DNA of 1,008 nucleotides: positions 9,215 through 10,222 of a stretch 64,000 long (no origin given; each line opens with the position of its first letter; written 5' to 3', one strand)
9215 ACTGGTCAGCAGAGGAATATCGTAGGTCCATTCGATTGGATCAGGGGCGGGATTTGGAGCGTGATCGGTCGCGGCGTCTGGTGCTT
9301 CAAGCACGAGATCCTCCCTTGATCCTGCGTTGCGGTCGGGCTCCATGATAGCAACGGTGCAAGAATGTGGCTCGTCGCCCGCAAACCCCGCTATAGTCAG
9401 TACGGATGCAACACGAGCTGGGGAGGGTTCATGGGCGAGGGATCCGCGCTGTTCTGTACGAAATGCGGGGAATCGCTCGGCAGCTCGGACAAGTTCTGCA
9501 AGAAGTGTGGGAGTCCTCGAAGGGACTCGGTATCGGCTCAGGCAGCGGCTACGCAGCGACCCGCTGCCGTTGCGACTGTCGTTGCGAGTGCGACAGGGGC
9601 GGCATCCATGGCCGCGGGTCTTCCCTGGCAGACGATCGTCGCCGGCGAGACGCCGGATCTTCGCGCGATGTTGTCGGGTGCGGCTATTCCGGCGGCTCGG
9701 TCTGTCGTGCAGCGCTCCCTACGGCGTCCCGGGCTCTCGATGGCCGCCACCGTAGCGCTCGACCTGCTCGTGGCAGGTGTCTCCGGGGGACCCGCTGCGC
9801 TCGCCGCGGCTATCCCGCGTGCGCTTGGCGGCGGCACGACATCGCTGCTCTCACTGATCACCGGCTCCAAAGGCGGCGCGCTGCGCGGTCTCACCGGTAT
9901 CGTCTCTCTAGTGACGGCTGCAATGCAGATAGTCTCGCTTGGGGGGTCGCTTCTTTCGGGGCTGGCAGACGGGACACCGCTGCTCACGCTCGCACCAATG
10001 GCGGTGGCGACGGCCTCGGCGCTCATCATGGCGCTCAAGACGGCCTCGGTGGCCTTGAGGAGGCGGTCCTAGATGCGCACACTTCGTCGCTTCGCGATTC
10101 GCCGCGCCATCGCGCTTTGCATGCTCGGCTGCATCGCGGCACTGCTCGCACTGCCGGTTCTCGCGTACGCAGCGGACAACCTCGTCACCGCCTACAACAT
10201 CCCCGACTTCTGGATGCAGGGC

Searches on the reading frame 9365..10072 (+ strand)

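Call 68: search_protein_families(library=pfam, proteins=[window:9365-10072:+], max_evalue=0.001)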
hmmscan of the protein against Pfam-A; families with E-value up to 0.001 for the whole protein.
window:9365-10072:+ (235 aa): 1 family
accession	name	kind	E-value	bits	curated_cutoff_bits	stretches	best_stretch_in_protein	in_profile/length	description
PF13240.11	Zn_Ribbon_1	-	3.5e-06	27.1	25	1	30-51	1-22/23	zinc-ribbon domain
